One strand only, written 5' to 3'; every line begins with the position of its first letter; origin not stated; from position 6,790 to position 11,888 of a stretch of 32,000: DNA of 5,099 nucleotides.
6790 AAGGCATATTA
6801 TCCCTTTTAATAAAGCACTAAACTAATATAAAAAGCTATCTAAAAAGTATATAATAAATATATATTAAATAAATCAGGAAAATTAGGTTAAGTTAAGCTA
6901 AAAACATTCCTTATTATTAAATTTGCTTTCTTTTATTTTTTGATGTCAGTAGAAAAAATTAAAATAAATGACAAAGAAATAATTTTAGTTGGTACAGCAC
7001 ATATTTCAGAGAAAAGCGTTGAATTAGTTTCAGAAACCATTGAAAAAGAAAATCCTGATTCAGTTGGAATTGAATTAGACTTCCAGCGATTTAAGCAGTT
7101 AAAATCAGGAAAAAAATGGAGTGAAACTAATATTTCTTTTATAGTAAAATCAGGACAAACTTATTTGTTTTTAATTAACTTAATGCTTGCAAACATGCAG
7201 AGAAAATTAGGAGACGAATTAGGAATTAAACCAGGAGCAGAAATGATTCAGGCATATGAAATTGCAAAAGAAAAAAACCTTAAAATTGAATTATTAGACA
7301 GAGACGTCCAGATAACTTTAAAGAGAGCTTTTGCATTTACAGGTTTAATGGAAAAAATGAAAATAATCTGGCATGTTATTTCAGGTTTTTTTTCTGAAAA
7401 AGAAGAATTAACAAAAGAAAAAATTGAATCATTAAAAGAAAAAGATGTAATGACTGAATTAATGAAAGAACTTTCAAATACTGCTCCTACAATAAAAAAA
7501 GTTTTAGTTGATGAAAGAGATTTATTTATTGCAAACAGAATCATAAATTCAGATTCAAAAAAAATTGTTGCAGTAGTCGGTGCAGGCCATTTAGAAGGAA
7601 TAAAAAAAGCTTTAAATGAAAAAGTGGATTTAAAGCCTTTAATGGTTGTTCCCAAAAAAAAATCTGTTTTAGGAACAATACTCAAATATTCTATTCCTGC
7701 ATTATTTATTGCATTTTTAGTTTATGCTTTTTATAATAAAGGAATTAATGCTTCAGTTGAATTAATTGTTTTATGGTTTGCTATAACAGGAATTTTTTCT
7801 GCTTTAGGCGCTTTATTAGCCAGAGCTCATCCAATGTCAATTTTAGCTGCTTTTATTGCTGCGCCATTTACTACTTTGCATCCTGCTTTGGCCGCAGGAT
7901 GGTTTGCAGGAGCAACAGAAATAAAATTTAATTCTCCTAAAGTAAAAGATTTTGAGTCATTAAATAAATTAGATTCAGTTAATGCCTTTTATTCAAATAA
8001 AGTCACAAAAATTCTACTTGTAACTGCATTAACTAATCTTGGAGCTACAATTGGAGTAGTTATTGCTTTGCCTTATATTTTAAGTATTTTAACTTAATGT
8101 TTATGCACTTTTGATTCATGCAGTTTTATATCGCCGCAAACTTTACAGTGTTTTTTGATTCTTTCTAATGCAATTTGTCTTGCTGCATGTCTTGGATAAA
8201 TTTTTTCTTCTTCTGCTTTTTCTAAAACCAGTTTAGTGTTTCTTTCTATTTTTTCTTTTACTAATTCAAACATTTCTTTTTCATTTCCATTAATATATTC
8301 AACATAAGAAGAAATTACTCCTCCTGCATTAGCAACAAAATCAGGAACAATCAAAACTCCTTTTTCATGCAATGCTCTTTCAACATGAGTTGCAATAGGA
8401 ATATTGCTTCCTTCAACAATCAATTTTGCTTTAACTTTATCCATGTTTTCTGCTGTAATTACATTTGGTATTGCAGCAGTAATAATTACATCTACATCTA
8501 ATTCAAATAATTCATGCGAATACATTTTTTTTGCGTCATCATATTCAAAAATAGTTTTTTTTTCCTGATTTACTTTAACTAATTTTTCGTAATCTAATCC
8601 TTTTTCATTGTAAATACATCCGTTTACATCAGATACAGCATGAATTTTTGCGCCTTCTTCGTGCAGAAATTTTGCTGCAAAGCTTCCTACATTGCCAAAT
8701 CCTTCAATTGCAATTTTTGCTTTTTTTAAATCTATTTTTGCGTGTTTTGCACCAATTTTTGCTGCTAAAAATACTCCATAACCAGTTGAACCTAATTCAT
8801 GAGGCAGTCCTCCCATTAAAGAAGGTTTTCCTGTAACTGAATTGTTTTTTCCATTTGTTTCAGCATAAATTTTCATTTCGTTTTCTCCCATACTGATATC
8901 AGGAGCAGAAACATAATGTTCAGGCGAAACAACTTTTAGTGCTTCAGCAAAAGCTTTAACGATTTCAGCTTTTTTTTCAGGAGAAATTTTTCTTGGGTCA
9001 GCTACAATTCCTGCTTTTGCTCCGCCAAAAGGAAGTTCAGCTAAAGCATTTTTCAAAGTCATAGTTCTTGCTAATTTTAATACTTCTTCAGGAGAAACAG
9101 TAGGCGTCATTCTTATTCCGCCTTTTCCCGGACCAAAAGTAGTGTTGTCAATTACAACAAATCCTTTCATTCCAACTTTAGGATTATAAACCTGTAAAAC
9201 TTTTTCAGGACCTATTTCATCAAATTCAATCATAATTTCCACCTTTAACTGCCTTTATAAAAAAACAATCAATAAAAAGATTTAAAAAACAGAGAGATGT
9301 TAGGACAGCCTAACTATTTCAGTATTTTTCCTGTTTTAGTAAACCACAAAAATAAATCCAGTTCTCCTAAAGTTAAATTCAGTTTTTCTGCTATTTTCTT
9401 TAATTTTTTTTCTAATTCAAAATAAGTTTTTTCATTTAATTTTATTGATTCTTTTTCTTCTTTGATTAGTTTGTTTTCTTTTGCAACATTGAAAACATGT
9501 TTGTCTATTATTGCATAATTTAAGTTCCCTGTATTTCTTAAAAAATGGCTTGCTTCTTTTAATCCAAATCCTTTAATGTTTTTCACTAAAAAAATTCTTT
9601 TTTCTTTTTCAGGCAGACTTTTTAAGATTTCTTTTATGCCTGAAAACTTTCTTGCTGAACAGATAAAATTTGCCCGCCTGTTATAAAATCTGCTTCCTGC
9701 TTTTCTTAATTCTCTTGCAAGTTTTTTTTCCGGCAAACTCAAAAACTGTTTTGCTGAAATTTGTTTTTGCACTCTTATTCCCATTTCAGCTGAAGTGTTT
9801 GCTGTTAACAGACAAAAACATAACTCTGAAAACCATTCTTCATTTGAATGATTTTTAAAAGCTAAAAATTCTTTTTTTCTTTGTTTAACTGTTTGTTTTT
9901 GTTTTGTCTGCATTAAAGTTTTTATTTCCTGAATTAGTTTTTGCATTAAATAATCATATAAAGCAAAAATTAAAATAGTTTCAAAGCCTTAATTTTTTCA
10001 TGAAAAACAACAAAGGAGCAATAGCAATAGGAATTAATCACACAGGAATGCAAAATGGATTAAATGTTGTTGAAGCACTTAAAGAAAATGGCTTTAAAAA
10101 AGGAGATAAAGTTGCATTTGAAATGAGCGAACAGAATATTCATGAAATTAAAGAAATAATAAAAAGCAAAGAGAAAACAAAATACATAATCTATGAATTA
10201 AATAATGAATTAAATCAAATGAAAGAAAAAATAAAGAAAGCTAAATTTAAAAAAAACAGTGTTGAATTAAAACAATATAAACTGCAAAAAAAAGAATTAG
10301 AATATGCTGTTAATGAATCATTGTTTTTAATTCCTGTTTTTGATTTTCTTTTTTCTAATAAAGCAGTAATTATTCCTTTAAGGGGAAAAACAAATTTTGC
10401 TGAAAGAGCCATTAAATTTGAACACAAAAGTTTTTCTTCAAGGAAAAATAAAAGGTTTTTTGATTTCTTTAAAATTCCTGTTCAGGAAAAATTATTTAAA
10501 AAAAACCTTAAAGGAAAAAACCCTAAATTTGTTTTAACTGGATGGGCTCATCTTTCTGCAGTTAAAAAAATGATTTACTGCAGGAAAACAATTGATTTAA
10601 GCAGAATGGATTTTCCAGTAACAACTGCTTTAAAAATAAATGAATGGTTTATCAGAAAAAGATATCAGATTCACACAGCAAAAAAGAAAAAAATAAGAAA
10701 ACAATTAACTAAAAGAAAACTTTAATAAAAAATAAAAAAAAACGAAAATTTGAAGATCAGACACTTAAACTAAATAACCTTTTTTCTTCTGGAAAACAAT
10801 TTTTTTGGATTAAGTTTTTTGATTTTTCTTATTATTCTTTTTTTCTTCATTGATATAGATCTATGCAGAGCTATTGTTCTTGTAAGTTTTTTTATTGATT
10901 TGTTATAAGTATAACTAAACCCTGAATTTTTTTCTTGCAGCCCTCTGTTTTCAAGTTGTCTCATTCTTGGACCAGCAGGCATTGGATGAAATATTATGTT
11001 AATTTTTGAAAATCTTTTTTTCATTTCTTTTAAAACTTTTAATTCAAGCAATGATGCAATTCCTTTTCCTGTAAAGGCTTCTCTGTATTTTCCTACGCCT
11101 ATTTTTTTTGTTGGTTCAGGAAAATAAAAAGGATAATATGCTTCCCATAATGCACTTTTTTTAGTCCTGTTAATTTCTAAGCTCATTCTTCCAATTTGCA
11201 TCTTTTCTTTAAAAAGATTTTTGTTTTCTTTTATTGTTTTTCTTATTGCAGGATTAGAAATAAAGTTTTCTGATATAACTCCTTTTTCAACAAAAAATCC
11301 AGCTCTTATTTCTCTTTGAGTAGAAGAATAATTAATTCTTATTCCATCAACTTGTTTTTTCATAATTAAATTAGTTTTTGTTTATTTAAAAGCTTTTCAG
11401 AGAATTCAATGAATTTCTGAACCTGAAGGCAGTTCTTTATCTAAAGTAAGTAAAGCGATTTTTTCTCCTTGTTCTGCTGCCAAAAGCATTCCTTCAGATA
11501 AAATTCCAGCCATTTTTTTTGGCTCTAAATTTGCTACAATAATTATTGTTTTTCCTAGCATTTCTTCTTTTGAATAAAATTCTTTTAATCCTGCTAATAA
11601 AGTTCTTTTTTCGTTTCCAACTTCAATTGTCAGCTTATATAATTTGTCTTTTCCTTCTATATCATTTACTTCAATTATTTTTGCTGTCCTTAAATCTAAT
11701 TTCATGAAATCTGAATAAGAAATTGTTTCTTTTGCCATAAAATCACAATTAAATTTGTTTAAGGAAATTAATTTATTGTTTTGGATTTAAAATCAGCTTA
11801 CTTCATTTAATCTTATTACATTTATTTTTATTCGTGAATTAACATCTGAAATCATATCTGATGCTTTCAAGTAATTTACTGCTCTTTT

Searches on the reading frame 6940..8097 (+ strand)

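Call 7: search_protein_families(library=pfam, proteins=[window:6940-8097:+], max_evalue=0.01)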
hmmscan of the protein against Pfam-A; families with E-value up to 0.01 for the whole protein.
window:6940-8097:+ (385 aa): 1 family
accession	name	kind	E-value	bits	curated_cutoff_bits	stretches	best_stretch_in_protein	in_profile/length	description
PF01963.22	TraB_PrgY_gumN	-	6.5e-35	121.7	26.8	1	6-226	4-252/263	TraB/PrgY/gumN family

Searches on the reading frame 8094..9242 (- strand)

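Call 7: search_protein_families(library=pfam, proteins=[window:8094-9242:-], max_evalue=0.01)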
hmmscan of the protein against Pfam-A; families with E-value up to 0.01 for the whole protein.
window:8094-9242:- (382 aa): 4 families
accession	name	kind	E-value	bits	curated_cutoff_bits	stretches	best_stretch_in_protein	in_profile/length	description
PF00208.27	ELFV_dehydrog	-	1.4e-59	202.1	23.4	1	144-367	1-238/241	Glutamate/Leucine/Phenylalanine/Valine dehydrogenase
PF02812.23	ELFV_dehydrog_N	-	2.5e-29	102.1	25.3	1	12-129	1-126/129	Glu/Leu/Phe/Val dehydrogenase, dimerisation domain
PF05088.18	Bac_GDH_CD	-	0.0012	17.9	22.8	0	266-315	398-447/497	Bacterial NAD-glutamate dehydrogenase, catalytic domain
PF13241.12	NAD_binding_7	-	0.0063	17.5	22.1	0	170-257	3-69/104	Putative NAD(P)-binding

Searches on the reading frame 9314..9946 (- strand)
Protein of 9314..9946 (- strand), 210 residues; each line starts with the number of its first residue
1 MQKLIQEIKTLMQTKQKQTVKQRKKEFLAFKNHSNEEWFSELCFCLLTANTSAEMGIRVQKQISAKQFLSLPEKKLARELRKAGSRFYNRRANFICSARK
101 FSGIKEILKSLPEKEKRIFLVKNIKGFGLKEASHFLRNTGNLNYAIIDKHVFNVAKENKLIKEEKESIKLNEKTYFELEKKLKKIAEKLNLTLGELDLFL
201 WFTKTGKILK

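Call 7: search_protein_families(library=pfam, proteins=[window:9314-9946:-], max_evalue=0.01)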
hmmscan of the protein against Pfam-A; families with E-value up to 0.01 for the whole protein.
window:9314-9946:- (210 aa): 3 families
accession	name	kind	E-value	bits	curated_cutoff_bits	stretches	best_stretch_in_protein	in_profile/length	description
PF22175.2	Ogg-HhH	-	8e-56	188.7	27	1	20-190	1-172/173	8-oxoguanine DNA glycosylase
PF08281.18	Sigma70_r4_2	-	0.00082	19.4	25.7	0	104-133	4-33/54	Sigma-70, region 4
PF00730.31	HhH-GPD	-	0.0024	18.7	26.2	1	61-173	19-101/108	HhH-GPD superfamily base excision DNA repair protein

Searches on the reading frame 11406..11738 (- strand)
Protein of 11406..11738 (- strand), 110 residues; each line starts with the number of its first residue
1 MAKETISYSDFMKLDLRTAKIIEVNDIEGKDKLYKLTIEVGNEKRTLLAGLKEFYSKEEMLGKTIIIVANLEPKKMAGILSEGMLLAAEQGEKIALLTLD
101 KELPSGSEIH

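Call 44: search_protein_families(library=pfam, proteins=[window:11406-11738:-], max_evalue=0.001)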
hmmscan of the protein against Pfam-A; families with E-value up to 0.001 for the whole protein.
window:11406-11738:- (110 aa): 1 family
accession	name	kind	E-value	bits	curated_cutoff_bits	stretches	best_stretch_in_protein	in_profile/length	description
PF01588.26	tRNA_bind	-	7.5e-29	100.1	27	1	16-107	1-95/96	Putative tRNA binding domain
